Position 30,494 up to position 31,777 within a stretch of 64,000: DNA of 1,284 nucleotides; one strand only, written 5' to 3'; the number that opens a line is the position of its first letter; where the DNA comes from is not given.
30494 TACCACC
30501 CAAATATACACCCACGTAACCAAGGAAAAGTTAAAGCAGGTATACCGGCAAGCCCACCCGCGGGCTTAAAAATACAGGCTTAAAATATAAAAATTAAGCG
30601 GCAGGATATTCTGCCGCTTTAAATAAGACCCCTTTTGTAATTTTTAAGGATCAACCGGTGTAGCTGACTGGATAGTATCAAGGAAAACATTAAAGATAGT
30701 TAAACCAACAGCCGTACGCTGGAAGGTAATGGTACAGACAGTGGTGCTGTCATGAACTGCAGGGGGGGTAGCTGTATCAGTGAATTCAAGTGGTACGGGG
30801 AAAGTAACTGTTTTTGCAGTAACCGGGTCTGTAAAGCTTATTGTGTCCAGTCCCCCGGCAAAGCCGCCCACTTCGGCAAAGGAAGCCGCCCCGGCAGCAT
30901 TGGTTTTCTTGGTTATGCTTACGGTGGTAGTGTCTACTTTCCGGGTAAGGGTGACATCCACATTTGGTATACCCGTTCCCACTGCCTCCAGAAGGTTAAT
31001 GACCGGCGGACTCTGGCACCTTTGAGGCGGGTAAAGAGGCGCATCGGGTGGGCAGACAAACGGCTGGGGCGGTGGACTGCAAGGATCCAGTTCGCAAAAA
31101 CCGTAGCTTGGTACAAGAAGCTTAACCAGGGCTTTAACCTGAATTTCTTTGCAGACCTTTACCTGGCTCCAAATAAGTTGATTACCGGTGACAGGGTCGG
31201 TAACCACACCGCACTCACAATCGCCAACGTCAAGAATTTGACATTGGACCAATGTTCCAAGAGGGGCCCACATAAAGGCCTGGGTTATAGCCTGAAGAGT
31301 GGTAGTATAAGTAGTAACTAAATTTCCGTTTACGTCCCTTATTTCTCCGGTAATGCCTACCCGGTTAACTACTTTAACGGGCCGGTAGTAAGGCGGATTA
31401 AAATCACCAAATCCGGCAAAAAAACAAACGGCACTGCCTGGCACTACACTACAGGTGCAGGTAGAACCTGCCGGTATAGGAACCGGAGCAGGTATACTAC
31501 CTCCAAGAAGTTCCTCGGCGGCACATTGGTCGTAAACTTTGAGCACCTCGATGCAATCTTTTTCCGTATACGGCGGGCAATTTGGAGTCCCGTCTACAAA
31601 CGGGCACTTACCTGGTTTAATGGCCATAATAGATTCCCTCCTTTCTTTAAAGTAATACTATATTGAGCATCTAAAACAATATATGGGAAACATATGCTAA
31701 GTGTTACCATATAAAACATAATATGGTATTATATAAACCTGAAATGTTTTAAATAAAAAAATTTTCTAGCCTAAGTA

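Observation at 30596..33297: A three-gene orphan insertion breaks the conserved xerC-hslVU-codY junction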

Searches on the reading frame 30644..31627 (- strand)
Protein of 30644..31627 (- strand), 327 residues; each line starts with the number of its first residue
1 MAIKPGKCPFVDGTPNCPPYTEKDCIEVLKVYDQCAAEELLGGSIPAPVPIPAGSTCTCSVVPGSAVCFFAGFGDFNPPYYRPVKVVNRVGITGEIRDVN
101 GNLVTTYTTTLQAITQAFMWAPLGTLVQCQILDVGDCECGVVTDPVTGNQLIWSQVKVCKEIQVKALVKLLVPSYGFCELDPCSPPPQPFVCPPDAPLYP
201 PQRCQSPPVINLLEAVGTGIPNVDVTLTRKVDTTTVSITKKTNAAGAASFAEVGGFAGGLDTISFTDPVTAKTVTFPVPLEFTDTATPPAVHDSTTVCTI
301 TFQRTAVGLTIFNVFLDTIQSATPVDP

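Call 4: search_protein_families(library=pfam, proteins=[window:30644-31627:-], max_evalue=1)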
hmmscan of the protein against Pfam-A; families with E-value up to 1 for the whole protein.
window:30644-31627:- (327 aa): 3 families
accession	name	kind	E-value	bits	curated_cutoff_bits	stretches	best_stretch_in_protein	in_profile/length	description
PF13860.13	FlgD_ig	-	0.023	15.1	27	0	95-120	28-54/79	FlgD Ig-like domain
PF24025.1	Ig_DR_A0283-like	-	0.029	15.1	27.1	1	210-253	11-53/102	DR_A0283-like, Ig-like domain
PF17210.9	SdrD_B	-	0.78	10.4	29.7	1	218-253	22-55/112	SdrD B-like domain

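Call 5: search_protein_families(library=ncbifam, proteins=[window:30644-31627:-], max_evalue=1)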
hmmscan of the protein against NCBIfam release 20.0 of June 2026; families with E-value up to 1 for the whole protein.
window:30644-31627:- (327 aa): 1 family
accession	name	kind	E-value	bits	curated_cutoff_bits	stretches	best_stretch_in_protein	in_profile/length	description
NF052457.1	spore_BMQ0737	equivalog_domain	9e-09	35.8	71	1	84-202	80-192/199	BMQ_0737 family morphogenetic spore coat protein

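Call 6: search_protein_families(library=phrogs, proteins=[window:30644-31627:-], max_evalue=1)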
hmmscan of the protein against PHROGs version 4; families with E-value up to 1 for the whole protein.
window:30644-31627:- (327 aa): 0 families

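Call 7: find_homologous_proteins(query=window:30644-31627:-)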
Query window:30644-31627:- (327 aa): 42 proteins with E <= 0.001 among 3751 candidates.
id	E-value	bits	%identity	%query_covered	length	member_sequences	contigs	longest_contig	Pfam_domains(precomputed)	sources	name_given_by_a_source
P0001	6.4e-203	692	93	100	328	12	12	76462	-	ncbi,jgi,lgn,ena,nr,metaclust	ncbi:hypothetical protein HY02_08970 [Peptococcaceae bacterium SCADC1_2_3]|jgi:hypothetical protein|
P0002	2.1e-156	539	89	84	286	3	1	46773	-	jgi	-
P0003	3.4e-155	535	74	100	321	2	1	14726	-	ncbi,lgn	ncbi:MAG: hypothetical protein AB1523_12125 [Bacillota bacterium]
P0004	1.8e-114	401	59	100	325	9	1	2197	-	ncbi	ncbi:MAG: hypothetical protein ACPLQO_09945 [Desulfotomaculales bacterium]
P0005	3.8e-114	400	61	100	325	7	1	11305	-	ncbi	-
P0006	6.0e-113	396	59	99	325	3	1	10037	-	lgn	-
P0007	2.2e-112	394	61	100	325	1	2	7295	-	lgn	-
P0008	8.3e-111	389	60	99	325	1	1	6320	-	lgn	-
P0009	1.1e-109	385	58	100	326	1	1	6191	-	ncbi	-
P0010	5.3e-107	376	71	74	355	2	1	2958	-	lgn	-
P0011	1.0e-106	375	58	100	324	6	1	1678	-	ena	-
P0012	2.7e-106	374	57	100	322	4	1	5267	-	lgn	-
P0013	2.9e-105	371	58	98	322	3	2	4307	-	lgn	-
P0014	1.8e-104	368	56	100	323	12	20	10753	-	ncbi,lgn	-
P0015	1.1e-103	365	56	100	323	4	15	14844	-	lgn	-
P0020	2.9e-96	341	55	100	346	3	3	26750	-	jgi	jgi:hypothetical protein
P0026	5.9e-58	215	41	97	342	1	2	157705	-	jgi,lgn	jgi:hypothetical protein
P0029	6.0e-40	156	38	84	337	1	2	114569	-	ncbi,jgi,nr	ncbi:MAG: hypothetical protein QHH27_03110 [Clostridia bacterium]|jgi:hypothetical protein|nr:hypoth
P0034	2.3e-28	118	40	57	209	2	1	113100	-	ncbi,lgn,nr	ncbi:MAG: hypothetical protein HPY81_03035 [Firmicutes bacterium]|nr:hypothetical protein [Bacillota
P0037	5.8e-19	87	38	55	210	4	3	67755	-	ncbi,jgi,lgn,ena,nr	ncbi:MAG: hypothetical protein PWQ41_1074 [Bacillota bacterium]|jgi:hypothetical protein|nr:hypothet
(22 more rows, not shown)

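Call 14: find_encoding_contigs(protein=P0001, flank=6000, max_places=3)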
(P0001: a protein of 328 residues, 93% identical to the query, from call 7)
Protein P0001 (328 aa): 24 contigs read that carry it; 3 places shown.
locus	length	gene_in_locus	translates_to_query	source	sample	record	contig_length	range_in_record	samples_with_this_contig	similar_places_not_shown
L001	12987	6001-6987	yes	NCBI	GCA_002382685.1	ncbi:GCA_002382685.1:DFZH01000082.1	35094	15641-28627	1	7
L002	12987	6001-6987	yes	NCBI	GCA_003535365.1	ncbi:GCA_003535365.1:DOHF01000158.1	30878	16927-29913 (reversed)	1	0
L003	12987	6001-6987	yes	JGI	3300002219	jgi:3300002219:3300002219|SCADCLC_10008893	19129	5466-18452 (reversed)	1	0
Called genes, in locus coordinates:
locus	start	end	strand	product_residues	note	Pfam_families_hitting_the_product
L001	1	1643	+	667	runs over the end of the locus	PF00723:Glyco_hydro_15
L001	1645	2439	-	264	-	PF06018:CodY, PF08222:HTH_CodY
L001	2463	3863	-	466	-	PF00004:AAA (weak), PF07724:AAA_2 (weak), PF07728:AAA_5 (weak), PF13401:AAA_22 (faint), PF07724:AAA_2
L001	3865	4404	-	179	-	PF00227:Proteasome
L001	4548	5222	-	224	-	-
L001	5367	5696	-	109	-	-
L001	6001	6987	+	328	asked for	-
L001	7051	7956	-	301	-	PF02899:Phage_int_SAM_1, PF00589:Phage_integrase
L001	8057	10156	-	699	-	PF01751:Toprim, PF01131:Topoisom_bac, PF01396:Zn_ribbon_Top1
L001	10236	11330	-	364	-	PF02481:DNA_processg_A, PF18306:LDcluster4 (faint), PF17782:WHD_DprA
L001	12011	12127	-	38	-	-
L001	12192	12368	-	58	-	-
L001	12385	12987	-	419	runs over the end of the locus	PF25198:Spore_GerAC_N, PF05504:Spore_GerAC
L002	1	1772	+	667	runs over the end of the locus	PF00723:Glyco_hydro_15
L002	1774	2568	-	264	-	PF06018:CodY, PF08222:HTH_CodY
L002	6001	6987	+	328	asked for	-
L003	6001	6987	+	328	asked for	-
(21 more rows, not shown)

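Call 15: find_encoding_contigs(protein=P0003, flank=6000, max_places=2)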
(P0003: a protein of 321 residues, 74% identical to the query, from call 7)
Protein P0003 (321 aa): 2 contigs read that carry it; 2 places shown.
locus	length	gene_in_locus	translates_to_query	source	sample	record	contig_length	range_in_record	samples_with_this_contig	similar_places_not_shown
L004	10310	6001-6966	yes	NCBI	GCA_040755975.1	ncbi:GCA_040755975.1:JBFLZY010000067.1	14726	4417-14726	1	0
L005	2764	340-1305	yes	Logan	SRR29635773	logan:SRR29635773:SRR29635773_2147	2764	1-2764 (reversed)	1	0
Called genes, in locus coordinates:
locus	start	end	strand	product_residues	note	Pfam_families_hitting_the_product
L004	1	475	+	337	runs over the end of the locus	PF01073:3Beta_HSD, PF01370:Epimerase, PF02719:Polysacc_synt_2, PF04321:RmlD_sub_bind, PF07993:NAD_binding_4, PF13460:NAD_binding_10, PF16363:GDP_Man_Dehyd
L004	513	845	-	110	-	PF01909:NTP_transf_2, PF18765:Polbeta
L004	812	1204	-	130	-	PF05168:HEPN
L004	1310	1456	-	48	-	PF12841:YvrJ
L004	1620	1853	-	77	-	PF11148:DUF2922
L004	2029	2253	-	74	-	PF07872:DUF1659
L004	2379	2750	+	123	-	PF01966:HD (weak), PF13487:HD_5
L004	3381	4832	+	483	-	PF07690:MFS_1, PF05977:MFS_3 (weak), PF07690:MFS_1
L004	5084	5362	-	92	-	PF01402:RHH_1 (weak)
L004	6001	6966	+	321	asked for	-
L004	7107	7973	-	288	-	-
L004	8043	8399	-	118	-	-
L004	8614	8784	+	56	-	-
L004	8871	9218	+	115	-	-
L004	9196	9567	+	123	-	-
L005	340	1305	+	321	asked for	-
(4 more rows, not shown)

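Call 16: find_encoding_contigs(protein=P0026, flank=6000, max_places=2)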
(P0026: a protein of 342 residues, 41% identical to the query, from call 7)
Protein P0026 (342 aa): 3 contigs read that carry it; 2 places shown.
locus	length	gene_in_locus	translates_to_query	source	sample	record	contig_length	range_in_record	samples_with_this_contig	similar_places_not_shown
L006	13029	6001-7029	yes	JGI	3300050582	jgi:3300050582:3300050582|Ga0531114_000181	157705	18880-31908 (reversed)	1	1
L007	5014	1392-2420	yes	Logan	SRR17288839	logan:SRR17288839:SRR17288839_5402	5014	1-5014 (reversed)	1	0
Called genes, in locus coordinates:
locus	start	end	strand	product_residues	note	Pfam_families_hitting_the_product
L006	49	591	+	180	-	-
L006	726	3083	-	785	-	PF00535:Glycos_transf_2, PF10111:Glyco_tranf_2_2 (faint), PF07719:TPR_2 (faint), PF13181:TPR_8 (faint), PF13374:TPR_10 (faint), PF13428:TPR_14 (faint), PF00535:Glycos_transf_2, PF13432:TPR_16 (weak), +2 more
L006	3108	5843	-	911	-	PF00535:Glycos_transf_2, PF13414:TPR_11 (faint), PF13432:TPR_16 (faint), PF14559:TPR_19 (faint), PF00515:TPR_1 (faint), PF07719:TPR_2 (faint), PF00535:Glycos_transf_2, PF13641:Glyco_tranf_2_3, +4 more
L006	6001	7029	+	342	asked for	-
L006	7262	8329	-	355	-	-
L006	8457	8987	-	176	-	-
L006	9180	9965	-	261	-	PF00188:CAP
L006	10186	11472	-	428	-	PF13439:Glyco_transf_4 (weak), PF13579:Glyco_trans_4_4, PF00534:Glycos_transf_1, PF13692:Glyco_trans_1_4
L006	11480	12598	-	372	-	PF00534:Glycos_transf_1, PF13692:Glyco_trans_1_4, PF13524:Glyco_trans_1_2 (faint), PF20706:GT4-conflict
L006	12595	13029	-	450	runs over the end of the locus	PF02310:B12-binding, PF04055:Radical_SAM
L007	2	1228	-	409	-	?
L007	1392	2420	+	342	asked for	-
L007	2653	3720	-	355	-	-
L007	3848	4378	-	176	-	-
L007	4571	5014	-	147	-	?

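Call 17: find_encoding_contigs(protein=P0029, flank=6000, max_places=1)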
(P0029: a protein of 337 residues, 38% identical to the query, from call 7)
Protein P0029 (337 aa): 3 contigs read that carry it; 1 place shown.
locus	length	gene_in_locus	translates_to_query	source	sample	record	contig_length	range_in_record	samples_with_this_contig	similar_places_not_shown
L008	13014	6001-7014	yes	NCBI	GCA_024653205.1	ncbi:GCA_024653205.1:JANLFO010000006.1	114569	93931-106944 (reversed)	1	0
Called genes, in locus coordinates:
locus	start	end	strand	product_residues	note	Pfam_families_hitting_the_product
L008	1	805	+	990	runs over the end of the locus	PF00111:Fer2 (weak), PF13510:Fer2_4, PF10588:NADH-G_4Fe-4S_3, PF22117:Fer4_Nqo3, PF12838:Fer4_7 (weak), PF04879:Molybdop_Fe4S4, PF00384:Molybdopterin, PF01568:Molydop_binding, +2 more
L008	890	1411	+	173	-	PF01257:2Fe-2S_thioredx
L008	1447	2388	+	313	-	PF01226:Form_Nir_trans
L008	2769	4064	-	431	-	PF00390:malic, PF03949:Malic_M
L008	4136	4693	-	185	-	PF05683:Fumerase_C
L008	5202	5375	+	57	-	PF02915:Rubrerythrin (weak)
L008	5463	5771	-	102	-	-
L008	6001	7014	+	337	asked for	-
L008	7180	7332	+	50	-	-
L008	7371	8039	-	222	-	PF00188:CAP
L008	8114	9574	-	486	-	PF00595:PDZ, PF13180:PDZ_2, PF17820:PDZ_6, PF03572:Peptidase_S41, PF07833:Cu_amine_oxidN1 (faint)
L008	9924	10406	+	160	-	-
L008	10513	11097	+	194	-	PF07853:DUF1648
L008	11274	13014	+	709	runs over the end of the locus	PF01839:FG-GAP (faint), PF13517:FG-GAP_3 (faint), PF13432:TPR_16 (weak), PF00515:TPR_1 (faint), PF07719:TPR_2 (faint), PF13174:TPR_6 (faint), PF13181:TPR_8 (faint)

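Call 18: find_encoding_contigs(protein=P0034, flank=6000, max_places=1)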
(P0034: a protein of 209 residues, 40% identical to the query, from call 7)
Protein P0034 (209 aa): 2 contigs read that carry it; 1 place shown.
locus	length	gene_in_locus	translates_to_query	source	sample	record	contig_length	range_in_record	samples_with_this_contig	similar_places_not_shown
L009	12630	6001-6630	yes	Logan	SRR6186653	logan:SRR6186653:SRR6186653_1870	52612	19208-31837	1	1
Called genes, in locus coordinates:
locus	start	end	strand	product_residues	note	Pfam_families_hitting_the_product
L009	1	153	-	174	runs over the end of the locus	PF10502:Peptidase_S26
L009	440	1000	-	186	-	PF01227:GTP_cyclohydroI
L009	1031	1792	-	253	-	PF13353:Fer4_12 (weak), PF04055:Radical_SAM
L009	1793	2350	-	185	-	PF04017:DUF366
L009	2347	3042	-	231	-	PF06508:QueC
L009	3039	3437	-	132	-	PF01242:PTPS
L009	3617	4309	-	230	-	-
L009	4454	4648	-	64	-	-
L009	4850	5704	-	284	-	PF00188:CAP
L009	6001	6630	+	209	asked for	-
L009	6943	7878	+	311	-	PF01408:GFO_IDH_MocA, PF22725:GFO_IDH_MocA_C3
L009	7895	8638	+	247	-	PF00535:Glycos_transf_2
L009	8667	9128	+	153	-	-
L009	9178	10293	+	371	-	PF13439:Glyco_transf_4 (faint), PF00534:Glycos_transf_1, PF20706:GT4-conflict (weak), PF13692:Glyco_trans_1_4, PF13524:Glyco_trans_1_2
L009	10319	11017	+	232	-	-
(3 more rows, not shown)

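Call 19: find_encoding_contigs(protein=P0020, flank=6000, max_places=1)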
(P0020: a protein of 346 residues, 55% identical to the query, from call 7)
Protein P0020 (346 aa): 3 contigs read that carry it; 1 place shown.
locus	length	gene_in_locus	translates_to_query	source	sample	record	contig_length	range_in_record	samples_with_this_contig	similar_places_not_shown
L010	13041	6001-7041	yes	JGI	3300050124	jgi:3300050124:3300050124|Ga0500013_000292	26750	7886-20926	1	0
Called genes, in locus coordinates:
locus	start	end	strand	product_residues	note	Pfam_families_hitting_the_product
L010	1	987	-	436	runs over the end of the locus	PF00672:HAMP (weak), PF00989:PAS, PF13188:PAS_8 (weak), PF08448:PAS_4, PF00512:HisKA, PF02518:HATPase_c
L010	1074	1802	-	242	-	PF00072:Response_reg, PF00486:Trans_reg_C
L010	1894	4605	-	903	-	PF00133:tRNA-synt_1, PF01406:tRNA-synt_1e (faint), PF09334:tRNA-synt_1g, PF13603:tRNA-synt_1_2 (weak), PF06221:zf-C2HC5 (weak), PF09334:tRNA-synt_1g, PF08264:Anticodon_1, PF10458:Val_tRNA-synt_C, +1 more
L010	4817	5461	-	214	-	PF04263:TPK_catalytic, PF04265:TPK_B1_binding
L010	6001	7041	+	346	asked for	-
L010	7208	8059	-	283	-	-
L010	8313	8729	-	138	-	-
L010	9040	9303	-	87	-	-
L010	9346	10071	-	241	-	PF00266:Aminotran_5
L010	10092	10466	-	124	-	PF00266:Aminotran_5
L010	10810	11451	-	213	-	PF00702:Hydrolase (weak), PF06888:Put_Phosphatase, PF12710:HAD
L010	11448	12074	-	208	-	PF02581:TMP-TENI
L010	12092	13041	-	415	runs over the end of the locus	PF02133:Transp_cyt_pur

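Call 20: find_encoding_contigs(protein=P0037, flank=6000, max_places=1)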
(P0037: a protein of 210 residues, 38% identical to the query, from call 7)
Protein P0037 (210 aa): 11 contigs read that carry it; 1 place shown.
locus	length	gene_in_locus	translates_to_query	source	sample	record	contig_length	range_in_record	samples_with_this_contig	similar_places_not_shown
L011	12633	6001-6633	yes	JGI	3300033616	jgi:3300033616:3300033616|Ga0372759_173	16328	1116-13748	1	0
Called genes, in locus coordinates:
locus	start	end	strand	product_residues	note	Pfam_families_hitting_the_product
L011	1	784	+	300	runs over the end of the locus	PF07813:LTXXQ, PF13801:Metal_resist, PF16231:DUF4890 (weak)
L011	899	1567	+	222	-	PF00072:Response_reg, PF00486:Trans_reg_C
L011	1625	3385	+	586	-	PF00672:HAMP, PF00989:PAS (weak), PF00512:HisKA, PF02518:HATPase_c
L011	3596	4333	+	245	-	-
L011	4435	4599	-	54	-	-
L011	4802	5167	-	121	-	PF00188:CAP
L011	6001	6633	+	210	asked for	-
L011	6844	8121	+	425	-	PF12673:SipL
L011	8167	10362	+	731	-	PF12673:SipL (faint)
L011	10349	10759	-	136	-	-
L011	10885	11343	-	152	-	PF04657:DMT_YdcZ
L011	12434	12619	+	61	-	-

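Call 26: search_protein_families(library=ncbifam, alignment_id=A3, max_evalue=0.01)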
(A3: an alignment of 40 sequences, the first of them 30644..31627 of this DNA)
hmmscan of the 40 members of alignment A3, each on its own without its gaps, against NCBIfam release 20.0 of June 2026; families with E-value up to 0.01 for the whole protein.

A. member 1, window:30644-31627:- (327 aa): 1 family
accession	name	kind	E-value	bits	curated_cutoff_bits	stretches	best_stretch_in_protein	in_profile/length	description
NF052457.1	spore_BMQ0737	equivalog_domain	9e-09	35.8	71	1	84-202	80-192/199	BMQ_0737 family morphogenetic spore coat protein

B. families by the number of members that match (of 40 scanned): 3 families
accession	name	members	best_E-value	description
NF052457.1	spore_BMQ0737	39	1.9e-16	BMQ_0737 family morphogenetic spore coat protein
NF033675.1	NTTRR-F1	1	0.00025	NTTRR-F1 domain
NF041055.1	ryptide_RrrA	1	0.0074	ryptide family R-Y-crosslinked RiPP peptide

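Call 30: predict_structure(alignment_id=A3)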
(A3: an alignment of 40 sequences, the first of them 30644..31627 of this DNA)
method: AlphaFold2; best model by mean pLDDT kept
length: 327 residues; sequences in the alignment: 40
mean_pLDDT: 87.8   pTM: 0.48
mean pLDDT of the five models: 87.8, 85.5, 85.4, 85.1, 83.1
residues with pLDDT >= 90: 238; 70-90: 38; 50-70: 28; < 50: 23
segments of 3 or more residues with pLDDT < 50: 1-4, 179-193
pLDDT, mean of each block of 10 residues (from residue 1): 52 73 70 93 97 98 97 87 96 98 98 96 93 97 97 98 89 52 42 50 82 97 97 93 98 93 96 97 96 92 94 97 92
secondary structure, 60 per line:
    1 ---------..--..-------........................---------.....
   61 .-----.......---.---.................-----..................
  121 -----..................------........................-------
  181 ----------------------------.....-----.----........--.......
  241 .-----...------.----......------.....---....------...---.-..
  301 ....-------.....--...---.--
elements in order: E23-46 E56-61 E67-73 E81-97 E103-120 E126-143 E150-173 E209-213 E224-231 E234-241 E247-249 E261-266 E273-277 E281-284 E291-293 E299-304 E312-316 E319-321

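Call 48: find_related_loci(query=A3, collection=metagenome_contigs, flank=5000)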
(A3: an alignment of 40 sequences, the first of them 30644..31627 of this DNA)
Query A3 (327 aa) in metagenome_contigs; peptide patterns used: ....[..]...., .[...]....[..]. (x = any residue, [..] = any of these).
133 stretches matched a pattern; 76 encode a relative of the query (tblastn E <= 1e-3); 76 distinct loci.
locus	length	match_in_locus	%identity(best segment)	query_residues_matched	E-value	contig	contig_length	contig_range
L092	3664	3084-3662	97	1-193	2e-126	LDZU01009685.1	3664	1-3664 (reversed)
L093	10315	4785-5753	56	1-327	8e-109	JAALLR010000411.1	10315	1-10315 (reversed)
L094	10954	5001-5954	55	1-322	1e-102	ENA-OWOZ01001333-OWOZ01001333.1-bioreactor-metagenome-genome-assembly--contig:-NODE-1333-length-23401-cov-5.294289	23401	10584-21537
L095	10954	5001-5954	55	1-322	2e-102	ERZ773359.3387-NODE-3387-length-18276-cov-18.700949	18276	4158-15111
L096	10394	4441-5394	55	1-322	2e-102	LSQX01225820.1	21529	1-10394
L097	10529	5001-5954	55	1-322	2e-102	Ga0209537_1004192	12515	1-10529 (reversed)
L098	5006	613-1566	55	1-322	6e-102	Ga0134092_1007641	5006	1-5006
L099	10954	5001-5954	55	1-322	8e-102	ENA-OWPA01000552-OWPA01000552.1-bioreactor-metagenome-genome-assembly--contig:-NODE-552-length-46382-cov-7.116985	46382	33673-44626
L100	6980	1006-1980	51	1-327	7e-92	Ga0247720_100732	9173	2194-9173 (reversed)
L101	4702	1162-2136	51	1-327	1e-91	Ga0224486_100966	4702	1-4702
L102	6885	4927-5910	43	1-316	3e-66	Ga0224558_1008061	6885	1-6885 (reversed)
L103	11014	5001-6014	43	1-327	4e-64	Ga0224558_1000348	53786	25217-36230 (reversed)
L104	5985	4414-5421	42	1-327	2e-63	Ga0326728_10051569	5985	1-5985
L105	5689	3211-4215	43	1-327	4e-62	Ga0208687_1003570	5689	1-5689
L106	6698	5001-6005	43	1-327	4e-62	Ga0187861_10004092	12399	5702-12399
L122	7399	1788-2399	35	3-210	1e-17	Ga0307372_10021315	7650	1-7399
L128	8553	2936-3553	30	3-204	4e-12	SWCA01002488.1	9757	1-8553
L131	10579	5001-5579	33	3-202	4e-16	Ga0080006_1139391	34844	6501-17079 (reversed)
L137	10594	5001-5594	30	3-204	3e-10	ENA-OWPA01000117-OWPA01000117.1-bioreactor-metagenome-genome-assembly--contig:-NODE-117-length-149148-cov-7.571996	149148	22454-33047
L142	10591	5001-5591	29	3-204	7e-9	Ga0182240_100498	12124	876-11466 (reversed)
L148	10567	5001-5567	31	3-204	2e-7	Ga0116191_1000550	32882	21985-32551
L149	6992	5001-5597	25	3-204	2e-7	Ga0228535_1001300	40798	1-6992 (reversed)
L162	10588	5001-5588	31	3-204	2e-9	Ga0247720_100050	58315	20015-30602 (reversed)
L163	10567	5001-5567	26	16-202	5e-5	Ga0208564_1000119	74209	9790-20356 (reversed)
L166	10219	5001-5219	40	126-202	6e-4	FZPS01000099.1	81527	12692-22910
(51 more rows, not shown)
